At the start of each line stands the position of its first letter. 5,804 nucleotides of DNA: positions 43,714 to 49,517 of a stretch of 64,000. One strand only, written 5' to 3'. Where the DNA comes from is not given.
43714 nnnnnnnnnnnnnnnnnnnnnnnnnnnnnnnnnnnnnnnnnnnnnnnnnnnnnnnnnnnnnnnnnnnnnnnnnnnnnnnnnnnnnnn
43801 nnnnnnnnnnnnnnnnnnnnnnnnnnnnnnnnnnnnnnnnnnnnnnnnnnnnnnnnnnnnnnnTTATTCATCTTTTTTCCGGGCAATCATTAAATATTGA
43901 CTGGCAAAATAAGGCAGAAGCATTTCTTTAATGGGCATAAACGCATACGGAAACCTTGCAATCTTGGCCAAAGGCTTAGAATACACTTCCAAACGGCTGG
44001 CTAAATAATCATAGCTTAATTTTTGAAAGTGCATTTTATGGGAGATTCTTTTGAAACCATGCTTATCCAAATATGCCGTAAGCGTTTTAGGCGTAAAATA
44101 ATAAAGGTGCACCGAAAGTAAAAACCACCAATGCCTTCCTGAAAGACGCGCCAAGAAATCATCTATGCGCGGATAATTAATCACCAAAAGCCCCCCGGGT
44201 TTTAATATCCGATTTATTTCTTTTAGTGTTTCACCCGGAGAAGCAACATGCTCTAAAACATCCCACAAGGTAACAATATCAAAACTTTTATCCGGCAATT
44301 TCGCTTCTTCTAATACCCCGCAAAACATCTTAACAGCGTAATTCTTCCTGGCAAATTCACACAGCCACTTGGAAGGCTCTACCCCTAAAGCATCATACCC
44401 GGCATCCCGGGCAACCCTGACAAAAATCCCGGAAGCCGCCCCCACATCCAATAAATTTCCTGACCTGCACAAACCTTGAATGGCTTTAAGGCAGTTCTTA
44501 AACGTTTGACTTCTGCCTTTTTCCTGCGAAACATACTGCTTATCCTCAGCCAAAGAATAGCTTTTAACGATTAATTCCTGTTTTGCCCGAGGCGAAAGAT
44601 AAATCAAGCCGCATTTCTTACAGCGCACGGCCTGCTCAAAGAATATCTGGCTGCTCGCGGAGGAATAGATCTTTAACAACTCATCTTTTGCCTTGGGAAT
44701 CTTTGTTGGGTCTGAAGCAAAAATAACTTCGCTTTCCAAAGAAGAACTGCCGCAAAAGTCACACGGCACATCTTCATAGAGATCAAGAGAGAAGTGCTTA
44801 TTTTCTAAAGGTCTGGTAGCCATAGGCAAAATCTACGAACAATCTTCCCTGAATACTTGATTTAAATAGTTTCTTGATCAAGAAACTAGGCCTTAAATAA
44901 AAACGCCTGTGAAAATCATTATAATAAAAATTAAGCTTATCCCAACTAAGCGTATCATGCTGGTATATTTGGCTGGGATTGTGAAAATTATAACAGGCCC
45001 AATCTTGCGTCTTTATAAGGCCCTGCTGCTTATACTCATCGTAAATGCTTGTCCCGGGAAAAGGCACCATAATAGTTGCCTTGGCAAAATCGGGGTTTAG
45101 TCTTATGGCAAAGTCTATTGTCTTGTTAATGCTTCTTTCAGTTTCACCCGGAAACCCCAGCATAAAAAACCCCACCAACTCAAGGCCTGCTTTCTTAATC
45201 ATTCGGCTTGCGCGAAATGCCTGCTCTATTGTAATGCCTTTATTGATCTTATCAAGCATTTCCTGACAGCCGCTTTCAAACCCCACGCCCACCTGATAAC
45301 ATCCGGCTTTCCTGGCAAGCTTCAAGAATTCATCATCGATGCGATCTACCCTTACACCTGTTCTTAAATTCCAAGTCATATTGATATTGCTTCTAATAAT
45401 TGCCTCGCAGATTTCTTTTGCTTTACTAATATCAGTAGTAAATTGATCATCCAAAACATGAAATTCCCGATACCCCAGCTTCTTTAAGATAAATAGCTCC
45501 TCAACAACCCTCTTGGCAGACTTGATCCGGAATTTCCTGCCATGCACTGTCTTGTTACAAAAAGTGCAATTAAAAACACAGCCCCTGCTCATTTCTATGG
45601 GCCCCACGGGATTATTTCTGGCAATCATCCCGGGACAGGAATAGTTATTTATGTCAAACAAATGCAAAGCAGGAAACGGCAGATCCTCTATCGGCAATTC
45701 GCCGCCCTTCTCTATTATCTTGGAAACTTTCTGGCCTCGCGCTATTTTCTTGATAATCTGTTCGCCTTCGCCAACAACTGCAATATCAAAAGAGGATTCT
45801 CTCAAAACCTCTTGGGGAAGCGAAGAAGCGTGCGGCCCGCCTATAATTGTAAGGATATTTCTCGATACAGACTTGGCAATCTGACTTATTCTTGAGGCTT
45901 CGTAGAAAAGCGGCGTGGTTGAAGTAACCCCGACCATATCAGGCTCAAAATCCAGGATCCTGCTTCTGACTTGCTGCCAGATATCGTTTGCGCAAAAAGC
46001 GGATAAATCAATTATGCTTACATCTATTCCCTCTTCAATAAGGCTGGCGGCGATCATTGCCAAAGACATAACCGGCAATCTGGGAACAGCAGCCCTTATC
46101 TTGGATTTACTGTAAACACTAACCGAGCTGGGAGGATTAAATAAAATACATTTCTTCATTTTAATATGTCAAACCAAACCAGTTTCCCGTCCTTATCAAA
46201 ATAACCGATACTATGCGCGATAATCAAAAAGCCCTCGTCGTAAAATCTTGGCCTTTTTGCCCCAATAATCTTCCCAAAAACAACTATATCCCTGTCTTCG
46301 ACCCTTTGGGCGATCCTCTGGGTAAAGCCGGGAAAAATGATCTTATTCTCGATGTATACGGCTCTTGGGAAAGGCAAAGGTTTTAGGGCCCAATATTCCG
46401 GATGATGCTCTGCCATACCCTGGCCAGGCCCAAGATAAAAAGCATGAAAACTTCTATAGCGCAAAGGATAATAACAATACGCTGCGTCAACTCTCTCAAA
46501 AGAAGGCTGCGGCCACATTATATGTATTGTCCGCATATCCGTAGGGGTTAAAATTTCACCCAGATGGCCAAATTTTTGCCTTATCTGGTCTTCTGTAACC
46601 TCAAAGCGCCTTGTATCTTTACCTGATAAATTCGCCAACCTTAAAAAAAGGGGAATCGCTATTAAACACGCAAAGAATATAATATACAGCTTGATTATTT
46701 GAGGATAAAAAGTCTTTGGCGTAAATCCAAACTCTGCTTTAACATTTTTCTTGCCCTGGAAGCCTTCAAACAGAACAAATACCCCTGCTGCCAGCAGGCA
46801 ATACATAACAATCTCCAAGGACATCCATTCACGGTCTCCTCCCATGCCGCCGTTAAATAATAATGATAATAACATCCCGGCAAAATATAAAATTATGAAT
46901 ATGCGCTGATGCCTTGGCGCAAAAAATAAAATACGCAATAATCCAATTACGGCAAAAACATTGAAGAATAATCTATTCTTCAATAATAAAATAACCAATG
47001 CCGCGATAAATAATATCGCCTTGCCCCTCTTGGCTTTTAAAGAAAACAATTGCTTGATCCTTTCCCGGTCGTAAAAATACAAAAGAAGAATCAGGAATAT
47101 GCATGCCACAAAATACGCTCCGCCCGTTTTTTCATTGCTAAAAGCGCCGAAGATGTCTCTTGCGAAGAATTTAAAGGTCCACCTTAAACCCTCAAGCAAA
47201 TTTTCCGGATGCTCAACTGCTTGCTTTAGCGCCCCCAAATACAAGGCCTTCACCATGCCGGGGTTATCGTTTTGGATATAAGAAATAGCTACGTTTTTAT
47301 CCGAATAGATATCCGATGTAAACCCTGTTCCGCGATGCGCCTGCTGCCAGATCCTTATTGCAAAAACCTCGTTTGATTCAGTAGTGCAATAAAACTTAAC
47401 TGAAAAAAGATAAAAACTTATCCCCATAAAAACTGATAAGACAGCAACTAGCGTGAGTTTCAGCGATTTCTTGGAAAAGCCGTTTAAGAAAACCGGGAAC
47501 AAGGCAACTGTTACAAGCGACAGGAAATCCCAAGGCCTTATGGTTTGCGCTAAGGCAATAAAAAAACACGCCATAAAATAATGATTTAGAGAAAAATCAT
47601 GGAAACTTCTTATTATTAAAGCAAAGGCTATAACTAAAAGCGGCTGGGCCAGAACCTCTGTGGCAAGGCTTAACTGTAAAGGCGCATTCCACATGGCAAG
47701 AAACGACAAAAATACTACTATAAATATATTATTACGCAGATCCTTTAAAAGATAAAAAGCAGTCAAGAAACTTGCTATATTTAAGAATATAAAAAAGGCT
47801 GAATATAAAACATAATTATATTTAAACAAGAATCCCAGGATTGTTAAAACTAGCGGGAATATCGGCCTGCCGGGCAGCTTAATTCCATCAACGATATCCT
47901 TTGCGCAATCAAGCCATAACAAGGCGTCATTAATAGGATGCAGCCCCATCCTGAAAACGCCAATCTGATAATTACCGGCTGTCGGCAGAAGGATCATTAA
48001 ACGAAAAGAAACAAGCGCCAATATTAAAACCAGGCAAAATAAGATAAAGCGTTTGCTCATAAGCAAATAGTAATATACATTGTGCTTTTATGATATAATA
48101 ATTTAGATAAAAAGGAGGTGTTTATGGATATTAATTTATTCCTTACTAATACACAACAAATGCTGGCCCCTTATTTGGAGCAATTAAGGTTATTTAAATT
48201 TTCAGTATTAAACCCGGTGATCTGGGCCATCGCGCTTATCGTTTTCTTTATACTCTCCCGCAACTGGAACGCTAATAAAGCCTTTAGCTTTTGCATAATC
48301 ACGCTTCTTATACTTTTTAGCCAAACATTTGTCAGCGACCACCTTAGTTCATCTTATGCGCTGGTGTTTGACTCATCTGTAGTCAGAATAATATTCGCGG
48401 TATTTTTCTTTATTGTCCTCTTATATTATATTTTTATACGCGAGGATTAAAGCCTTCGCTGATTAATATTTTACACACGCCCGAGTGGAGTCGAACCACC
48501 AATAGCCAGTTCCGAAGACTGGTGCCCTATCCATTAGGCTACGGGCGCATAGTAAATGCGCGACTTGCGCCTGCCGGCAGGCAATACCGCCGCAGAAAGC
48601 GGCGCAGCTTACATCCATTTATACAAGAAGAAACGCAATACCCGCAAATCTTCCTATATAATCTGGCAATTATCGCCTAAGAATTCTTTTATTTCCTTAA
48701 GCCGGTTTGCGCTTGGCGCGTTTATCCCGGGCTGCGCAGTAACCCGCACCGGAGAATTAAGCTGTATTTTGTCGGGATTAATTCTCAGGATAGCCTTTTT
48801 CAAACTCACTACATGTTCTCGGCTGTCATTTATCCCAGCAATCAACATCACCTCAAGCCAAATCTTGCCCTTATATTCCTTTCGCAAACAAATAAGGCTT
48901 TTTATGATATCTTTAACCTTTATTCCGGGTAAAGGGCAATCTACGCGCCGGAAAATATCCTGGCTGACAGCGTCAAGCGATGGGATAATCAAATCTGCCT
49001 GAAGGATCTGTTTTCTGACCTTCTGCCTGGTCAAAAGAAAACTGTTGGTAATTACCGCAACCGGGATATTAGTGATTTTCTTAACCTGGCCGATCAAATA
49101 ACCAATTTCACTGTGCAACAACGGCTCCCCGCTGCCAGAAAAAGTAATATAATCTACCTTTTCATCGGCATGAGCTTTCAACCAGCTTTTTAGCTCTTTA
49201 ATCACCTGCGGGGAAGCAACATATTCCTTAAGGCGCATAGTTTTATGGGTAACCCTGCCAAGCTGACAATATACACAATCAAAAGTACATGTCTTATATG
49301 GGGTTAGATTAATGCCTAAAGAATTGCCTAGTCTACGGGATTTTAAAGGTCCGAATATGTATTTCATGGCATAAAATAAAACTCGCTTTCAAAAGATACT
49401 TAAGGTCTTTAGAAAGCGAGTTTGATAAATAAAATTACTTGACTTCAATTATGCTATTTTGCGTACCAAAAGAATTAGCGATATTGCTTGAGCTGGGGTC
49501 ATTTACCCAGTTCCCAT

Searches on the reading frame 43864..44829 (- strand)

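Call 66: search_protein_families(library=pfam, proteins=[window:43864-44829:-], max_evalue=0.00001)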
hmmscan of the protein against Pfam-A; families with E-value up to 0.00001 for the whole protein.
window:43864-44829:- (321 aa): 6 families
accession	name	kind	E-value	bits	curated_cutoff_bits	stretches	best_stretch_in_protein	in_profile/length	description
PF13489.12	Methyltransf_23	-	2.3e-29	102.7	27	1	121-263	21-163/164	Methyltransferase domain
PF08241.18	Methyltransf_11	-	1.7e-19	70.6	21.2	1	127-217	1-95/95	Methyltransferase domain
PF13649.12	Methyltransf_25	-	1.8e-13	51.4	27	1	127-213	2-97/97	Methyltransferase domain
PF08242.18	Methyltransf_12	-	4.3e-11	43.9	30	1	127-215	1-98/98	Methyltransferase domain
PF13847.12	Methyltransf_31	-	7.6e-11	42.3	27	1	125-222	6-114/145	Methyltransferase domain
PF08003.17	Methyltransf_9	-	5e-06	26.1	23.8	1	124-262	117-263/315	Protein of unknown function (DUF1698)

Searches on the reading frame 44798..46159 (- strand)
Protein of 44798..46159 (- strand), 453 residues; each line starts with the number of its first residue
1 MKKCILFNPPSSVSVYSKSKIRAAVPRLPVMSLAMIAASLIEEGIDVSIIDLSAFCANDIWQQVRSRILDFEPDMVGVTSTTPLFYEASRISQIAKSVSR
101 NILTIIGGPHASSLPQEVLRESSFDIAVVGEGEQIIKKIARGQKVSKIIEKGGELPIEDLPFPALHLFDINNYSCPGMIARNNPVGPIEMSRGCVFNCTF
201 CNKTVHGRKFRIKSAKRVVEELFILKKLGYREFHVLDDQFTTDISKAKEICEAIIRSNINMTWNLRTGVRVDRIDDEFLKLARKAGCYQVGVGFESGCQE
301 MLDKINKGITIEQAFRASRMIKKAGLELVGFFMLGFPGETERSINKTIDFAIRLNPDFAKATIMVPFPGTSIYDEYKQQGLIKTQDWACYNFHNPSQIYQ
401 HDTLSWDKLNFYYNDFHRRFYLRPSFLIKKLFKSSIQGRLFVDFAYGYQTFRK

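Call 66: search_protein_families(library=pfam, proteins=[window:44798-46159:-], max_evalue=0.00001)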
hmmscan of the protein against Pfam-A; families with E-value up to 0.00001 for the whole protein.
window:44798-46159:- (453 aa): 2 families
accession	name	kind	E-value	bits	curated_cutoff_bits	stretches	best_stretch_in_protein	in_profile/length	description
PF04055.27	Radical_SAM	-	1.3e-23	84.4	29.5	1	188-351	1-166/166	Radical SAM superfamily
PF02310.24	B12-binding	-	3.6e-19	69.2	32.1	1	28-137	12-118/121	B12 binding domain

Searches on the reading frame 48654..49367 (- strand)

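Call 67: search_protein_families(library=pfam, proteins=[window:48654-49367:-], max_evalue=0.00001)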
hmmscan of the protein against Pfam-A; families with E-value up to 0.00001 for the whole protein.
window:48654-49367:- (237 aa): 1 family
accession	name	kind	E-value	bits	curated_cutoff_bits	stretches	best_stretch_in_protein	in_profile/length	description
PF04055.27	Radical_SAM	-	7.3e-16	59.2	29.5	1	23-186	3-162/166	Radical SAM superfamily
